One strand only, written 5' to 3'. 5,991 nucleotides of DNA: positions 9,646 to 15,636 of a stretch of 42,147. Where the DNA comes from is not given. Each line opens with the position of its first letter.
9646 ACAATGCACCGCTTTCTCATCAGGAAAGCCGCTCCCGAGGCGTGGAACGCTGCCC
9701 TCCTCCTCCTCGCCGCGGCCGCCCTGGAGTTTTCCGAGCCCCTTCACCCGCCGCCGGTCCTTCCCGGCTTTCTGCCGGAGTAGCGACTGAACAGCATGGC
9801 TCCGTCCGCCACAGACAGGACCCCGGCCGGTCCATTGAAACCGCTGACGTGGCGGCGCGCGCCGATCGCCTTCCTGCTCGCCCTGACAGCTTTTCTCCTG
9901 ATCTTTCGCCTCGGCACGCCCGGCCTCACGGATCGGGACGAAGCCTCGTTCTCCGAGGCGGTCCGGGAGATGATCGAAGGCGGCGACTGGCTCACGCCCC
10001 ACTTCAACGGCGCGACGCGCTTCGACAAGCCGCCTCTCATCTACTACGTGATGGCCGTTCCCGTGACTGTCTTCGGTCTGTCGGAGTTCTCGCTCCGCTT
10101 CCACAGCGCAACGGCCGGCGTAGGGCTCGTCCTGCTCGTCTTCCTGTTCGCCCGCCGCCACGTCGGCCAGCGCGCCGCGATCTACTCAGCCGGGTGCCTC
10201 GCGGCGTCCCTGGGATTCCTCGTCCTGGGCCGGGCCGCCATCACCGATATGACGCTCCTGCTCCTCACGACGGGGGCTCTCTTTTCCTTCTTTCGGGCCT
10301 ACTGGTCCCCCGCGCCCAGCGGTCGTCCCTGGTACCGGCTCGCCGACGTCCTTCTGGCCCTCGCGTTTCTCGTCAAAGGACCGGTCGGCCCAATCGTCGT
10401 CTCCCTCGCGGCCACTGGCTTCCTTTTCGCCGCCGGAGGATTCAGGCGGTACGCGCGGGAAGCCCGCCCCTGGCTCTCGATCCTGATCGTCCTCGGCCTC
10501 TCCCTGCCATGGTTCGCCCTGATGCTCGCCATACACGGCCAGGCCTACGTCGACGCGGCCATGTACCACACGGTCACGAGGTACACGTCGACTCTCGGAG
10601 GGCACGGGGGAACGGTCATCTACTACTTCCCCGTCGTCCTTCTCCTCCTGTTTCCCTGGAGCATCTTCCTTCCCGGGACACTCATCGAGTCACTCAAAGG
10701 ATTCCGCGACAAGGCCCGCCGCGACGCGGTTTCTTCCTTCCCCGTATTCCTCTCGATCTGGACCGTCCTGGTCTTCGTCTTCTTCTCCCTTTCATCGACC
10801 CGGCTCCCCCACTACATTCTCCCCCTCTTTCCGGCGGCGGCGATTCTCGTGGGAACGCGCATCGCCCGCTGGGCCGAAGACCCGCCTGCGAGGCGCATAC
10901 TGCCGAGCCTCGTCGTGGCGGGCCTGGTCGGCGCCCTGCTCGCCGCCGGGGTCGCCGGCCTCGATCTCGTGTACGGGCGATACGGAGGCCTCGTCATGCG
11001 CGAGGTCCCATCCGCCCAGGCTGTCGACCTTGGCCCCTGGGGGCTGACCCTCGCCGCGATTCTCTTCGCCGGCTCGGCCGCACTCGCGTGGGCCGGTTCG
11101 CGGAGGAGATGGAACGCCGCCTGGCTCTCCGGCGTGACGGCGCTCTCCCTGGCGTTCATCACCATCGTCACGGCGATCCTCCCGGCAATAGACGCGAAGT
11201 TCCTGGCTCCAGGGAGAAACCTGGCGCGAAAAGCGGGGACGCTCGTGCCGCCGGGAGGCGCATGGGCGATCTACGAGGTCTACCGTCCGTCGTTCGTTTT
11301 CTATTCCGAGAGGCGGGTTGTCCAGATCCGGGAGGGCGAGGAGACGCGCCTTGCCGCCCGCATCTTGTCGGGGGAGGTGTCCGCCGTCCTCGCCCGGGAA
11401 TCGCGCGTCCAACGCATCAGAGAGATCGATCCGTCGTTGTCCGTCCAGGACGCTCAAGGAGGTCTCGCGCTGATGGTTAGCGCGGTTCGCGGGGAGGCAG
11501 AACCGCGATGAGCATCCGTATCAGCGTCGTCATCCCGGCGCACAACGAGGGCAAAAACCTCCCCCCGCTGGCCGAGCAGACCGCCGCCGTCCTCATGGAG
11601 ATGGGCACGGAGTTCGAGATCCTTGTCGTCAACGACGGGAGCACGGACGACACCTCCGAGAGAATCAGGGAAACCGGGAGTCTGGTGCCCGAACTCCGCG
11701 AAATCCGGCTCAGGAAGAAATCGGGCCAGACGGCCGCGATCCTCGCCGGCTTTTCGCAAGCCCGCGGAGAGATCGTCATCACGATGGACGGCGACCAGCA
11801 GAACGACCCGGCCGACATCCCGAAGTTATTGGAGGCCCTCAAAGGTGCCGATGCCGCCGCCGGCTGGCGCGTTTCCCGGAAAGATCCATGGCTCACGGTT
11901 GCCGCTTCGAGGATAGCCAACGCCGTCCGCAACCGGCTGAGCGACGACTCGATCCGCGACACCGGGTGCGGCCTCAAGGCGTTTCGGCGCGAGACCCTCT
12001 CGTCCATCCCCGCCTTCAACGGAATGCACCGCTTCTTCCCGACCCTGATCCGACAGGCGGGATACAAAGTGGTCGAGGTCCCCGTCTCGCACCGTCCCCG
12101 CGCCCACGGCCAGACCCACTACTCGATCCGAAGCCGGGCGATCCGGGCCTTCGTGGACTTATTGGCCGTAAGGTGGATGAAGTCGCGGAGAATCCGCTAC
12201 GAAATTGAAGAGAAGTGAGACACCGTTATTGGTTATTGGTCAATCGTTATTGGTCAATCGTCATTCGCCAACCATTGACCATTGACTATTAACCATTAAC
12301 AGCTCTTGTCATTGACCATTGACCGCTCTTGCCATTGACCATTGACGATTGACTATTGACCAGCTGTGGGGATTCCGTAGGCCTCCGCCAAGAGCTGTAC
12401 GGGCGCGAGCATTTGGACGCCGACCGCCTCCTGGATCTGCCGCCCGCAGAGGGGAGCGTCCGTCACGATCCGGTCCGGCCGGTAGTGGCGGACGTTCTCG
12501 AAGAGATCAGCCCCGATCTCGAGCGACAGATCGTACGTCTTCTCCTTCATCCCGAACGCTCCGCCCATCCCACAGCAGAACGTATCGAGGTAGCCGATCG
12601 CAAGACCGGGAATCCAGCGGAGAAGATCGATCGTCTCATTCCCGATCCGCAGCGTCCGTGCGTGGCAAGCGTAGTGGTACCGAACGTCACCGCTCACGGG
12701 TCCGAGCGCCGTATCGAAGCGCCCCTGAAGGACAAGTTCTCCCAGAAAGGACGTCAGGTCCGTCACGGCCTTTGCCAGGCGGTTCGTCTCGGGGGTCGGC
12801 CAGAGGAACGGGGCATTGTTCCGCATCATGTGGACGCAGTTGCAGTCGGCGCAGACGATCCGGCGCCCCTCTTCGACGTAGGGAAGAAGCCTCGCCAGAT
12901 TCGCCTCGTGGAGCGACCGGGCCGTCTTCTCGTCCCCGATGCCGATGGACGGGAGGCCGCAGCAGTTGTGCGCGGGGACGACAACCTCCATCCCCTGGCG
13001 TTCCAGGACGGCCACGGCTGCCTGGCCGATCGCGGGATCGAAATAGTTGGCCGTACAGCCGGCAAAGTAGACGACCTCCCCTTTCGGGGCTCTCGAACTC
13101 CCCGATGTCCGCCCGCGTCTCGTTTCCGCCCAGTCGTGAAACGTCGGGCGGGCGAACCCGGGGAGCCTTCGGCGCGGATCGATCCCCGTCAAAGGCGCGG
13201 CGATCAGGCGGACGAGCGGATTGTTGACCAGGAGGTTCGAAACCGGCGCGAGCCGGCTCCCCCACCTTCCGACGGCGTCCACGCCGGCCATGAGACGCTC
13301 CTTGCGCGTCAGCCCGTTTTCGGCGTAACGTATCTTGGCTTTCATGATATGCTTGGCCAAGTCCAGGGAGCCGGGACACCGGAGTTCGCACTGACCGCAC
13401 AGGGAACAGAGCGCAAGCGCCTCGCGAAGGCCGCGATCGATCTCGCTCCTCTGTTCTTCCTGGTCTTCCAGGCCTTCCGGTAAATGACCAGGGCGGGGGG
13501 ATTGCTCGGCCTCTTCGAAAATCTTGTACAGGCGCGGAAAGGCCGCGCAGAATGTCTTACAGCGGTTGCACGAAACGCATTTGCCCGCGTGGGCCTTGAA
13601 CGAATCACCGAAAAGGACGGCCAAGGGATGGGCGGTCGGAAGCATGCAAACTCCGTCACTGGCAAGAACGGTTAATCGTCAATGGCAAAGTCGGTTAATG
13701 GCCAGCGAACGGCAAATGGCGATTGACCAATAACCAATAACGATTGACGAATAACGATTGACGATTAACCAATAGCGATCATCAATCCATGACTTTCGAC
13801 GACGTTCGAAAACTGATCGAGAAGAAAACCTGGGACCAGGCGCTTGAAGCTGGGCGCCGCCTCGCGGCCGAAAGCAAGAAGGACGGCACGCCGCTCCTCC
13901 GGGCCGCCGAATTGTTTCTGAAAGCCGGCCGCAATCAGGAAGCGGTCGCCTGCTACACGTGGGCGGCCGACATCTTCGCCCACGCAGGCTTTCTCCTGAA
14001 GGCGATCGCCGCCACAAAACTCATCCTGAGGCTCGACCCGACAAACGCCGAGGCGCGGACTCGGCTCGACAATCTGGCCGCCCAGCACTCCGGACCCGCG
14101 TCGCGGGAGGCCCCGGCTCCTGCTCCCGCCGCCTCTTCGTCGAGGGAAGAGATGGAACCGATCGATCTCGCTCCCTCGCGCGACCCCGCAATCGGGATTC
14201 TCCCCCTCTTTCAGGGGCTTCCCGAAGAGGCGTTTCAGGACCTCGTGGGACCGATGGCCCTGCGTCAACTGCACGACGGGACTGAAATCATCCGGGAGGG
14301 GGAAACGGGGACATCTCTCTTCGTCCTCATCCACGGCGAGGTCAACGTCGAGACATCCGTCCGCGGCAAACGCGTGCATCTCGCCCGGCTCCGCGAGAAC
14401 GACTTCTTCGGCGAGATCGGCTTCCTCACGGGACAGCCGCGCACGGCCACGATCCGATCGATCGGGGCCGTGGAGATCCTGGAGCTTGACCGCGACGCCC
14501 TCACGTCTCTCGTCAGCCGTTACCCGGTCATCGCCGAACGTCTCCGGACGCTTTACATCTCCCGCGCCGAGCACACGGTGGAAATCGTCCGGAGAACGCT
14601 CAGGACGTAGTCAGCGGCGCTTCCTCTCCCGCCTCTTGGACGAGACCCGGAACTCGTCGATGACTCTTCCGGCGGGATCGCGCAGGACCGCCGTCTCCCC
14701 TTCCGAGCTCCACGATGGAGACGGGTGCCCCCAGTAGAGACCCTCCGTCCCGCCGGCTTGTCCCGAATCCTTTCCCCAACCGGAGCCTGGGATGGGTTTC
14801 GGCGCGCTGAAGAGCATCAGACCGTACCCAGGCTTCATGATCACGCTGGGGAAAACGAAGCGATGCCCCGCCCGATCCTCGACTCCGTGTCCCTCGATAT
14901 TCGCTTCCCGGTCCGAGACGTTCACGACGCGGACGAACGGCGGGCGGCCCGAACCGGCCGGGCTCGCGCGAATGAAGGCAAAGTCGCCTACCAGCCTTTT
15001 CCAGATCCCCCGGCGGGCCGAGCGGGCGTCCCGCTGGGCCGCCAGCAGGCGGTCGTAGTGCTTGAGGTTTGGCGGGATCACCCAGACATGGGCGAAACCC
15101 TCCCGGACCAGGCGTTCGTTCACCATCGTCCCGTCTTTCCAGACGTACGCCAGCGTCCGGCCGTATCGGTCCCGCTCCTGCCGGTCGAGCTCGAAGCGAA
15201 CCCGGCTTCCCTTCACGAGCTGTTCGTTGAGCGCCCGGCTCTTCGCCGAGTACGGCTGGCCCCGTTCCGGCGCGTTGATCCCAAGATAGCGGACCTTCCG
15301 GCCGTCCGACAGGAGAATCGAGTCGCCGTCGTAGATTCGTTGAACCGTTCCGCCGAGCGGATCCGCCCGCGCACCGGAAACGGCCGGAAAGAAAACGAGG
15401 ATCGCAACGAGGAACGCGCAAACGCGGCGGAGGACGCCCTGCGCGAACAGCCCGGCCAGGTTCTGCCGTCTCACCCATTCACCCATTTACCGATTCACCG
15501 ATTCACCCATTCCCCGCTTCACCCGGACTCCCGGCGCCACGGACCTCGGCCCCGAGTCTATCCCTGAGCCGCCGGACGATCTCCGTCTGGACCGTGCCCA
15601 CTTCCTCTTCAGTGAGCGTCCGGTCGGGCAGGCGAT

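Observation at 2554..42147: Family of strictly periodic 7-nt and 8-nt tandem arrays in most intergenic spacers, usually starting at the stop codon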

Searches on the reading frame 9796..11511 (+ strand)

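Call 14: search_protein_families(library=pfam, proteins=[window:9796-11511:+])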
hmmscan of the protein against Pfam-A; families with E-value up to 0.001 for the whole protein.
window:9796-11511:+ (571 aa): 2 families
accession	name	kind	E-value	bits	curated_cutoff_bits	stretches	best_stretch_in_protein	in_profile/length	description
PF13231.12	PMT_2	-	1.3e-19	71.4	26.1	1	77-239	1-157/160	Dolichyl-phosphate-mannose-protein mannosyltransferase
PF02366.24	PMT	-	3.8e-15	56.6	22.7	1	28-233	4-226/245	Dolichyl-phosphate-mannose-protein mannosyltransferase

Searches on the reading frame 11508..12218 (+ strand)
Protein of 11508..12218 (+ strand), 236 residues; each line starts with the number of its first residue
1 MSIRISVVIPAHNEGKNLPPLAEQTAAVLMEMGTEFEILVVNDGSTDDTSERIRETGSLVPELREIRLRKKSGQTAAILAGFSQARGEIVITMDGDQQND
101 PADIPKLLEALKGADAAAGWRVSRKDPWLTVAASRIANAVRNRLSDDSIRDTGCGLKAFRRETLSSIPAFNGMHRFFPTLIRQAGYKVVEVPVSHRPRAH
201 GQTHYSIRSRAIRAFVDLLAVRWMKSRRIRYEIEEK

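Call 14: search_protein_families(library=pfam, proteins=[window:11508-12218:+])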
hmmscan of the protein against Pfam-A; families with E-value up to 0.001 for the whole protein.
window:11508-12218:+ (236 aa): 3 families
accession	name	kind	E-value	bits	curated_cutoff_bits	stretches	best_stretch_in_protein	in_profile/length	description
PF00535.33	Glycos_transf_2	-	6.3e-28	98.2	23.3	1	6-164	1-164/168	Glycosyl transferase family 2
PF13641.12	Glyco_tranf_2_3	-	8.4e-06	26.4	27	1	5-116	3-116/230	Glycosyltransferase like family 2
PF10111.15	Glyco_tranf_2_2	-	9.7e-06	25.7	27.3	1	6-108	1-103/276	Glycosyltransferase like family 2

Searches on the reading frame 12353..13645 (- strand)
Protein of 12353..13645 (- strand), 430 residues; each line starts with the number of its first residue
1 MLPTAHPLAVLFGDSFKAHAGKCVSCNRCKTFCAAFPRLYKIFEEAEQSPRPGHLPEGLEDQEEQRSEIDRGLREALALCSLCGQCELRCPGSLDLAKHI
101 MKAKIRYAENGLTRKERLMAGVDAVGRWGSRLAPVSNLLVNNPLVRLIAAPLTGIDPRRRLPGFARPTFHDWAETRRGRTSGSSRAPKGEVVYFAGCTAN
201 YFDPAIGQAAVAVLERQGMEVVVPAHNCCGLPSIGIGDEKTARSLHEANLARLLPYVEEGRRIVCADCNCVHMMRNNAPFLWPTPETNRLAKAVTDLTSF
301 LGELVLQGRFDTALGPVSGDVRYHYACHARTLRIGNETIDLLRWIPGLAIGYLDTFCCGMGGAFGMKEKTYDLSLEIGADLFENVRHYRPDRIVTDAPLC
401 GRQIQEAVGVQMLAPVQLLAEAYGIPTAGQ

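Call 13: search_protein_families(library=pfam, proteins=[window:12353-13645:-])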
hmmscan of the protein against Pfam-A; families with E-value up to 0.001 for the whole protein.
window:12353-13645:- (430 aa): 5 families
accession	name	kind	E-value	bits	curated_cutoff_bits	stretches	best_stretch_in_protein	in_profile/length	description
PF02754.22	CCG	-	9.8e-21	74.1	20.6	2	191-275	1-85/85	Cysteine-rich domain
PF13183.11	Fer4_8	-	1.2e-07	32.5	27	1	21-91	3-65/68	4Fe-4S dicluster domain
PF13187.11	Fer4_9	-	1.4e-06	28.7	27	1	22-92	1-49/52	4Fe-4S dicluster domain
PF12838.12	Fer4_7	-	0.00014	22.6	27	1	22-91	1-49/52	4Fe-4S dicluster domain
PF13237.11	Fer4_10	-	0.0007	19.9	25.5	0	20-91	6-53/53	4Fe-4S dicluster domain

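Call 86: find_homologous_proteins(query=window:12353-13645:-, max_evalue=1e-50)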
Query window:12353-13645:- (430 aa): 8 proteins with E <= 1e-50 among 8000 candidates.
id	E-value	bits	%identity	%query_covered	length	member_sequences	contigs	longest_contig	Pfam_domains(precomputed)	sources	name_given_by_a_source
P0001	1.3e-251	853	86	100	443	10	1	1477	PF02754.22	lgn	-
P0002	1.9e-241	820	84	99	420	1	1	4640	PF02754.22,PF13183.12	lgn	-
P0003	1.6e-231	787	82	99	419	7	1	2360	PF02754.22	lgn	-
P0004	2.4e-121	424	49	98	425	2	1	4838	PF02754.22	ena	-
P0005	4.5e-92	327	40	99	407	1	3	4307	PF12838.13,PF02754.22,PF13183.12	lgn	-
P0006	4.9e-76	274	38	97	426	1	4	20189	PF12838.13,PF02754.22,PF13183.12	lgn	-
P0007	9.2e-62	227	34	93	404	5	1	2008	PF14697.12,PF00037.33,PF12838.13,PF13534.12,PF02754.22,PF13237.12,PF13183.12,PF13187.12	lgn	-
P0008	2.6e-53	200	32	96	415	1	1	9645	PF12797.13,PF12837.13,PF00037.33,PF12838.13,PF13534.12,PF02754.22,PF13237.12,PF13183.12,PF13187.12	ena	-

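Call 87: find_encoding_contigs(protein=P0002, flank=5000, max_places=4)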
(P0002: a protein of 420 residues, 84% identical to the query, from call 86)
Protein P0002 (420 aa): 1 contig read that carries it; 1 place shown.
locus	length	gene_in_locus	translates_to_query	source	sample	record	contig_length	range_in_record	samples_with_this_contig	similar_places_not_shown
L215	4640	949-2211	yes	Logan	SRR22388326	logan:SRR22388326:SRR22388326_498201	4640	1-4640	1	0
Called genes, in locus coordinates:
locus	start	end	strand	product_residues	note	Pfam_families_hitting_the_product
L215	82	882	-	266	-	PF00027:cNMP_binding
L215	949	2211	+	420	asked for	PF13183:Fer4_8, PF02754:CCG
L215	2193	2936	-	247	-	PF00535:Glycos_transf_2, PF10111:Glyco_tranf_2_2 (weak), PF13641:Glyco_tranf_2_3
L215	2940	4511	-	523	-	PF02366:PMT, PF13231:PMT_2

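Call 88: find_encoding_contigs(protein=P0003, flank=5000, max_places=4)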
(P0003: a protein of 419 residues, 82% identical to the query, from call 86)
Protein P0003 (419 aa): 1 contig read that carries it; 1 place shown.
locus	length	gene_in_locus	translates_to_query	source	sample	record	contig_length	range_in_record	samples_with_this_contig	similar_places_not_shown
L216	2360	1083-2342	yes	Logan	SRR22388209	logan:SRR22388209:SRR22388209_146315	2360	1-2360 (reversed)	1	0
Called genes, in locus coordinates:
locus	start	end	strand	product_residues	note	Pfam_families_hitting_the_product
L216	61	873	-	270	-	PF00027:cNMP_binding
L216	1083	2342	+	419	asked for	PF02754:CCG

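Call 89: find_encoding_contigs(protein=P0001, flank=5000, max_places=4)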
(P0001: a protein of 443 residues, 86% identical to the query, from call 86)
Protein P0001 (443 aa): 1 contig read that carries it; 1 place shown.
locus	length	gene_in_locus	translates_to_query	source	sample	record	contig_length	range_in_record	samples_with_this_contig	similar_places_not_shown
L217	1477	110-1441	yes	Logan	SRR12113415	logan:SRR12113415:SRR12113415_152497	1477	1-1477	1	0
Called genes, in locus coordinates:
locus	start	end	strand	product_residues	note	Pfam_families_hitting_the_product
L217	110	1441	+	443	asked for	PF02754:CCG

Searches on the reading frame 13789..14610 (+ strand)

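Call 13: search_protein_families(library=pfam, proteins=[window:13789-14610:+])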
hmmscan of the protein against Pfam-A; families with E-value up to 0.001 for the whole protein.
window:13789-14610:+ (273 aa): 1 family
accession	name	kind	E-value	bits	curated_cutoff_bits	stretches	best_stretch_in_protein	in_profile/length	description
PF00027.35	cNMP_binding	-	3.4e-21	75.4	27.5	1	159-245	2-89/89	Cyclic nucleotide-binding domain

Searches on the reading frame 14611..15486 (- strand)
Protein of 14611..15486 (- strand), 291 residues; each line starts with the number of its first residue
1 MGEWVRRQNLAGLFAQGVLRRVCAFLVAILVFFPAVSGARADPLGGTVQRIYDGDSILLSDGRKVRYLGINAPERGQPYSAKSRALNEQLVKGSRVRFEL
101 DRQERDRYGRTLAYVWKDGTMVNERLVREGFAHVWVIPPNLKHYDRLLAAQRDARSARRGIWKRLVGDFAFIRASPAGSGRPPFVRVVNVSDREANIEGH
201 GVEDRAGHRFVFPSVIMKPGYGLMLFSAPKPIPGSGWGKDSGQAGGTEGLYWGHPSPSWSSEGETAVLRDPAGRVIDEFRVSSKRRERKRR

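Call 13: search_protein_families(library=pfam, proteins=[window:14611-15486:-])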
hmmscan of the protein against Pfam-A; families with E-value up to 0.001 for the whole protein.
window:14611-15486:- (291 aa): 2 families
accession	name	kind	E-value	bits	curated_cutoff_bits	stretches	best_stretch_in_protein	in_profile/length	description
PF00565.23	SNase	-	6.9e-23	81.6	21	1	64-163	1-106/107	Staphylococcal nuclease homologue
PF00932.25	LTD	-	1.4e-10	41.9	34.3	1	178-280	19-106/109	Lamin Tail Domain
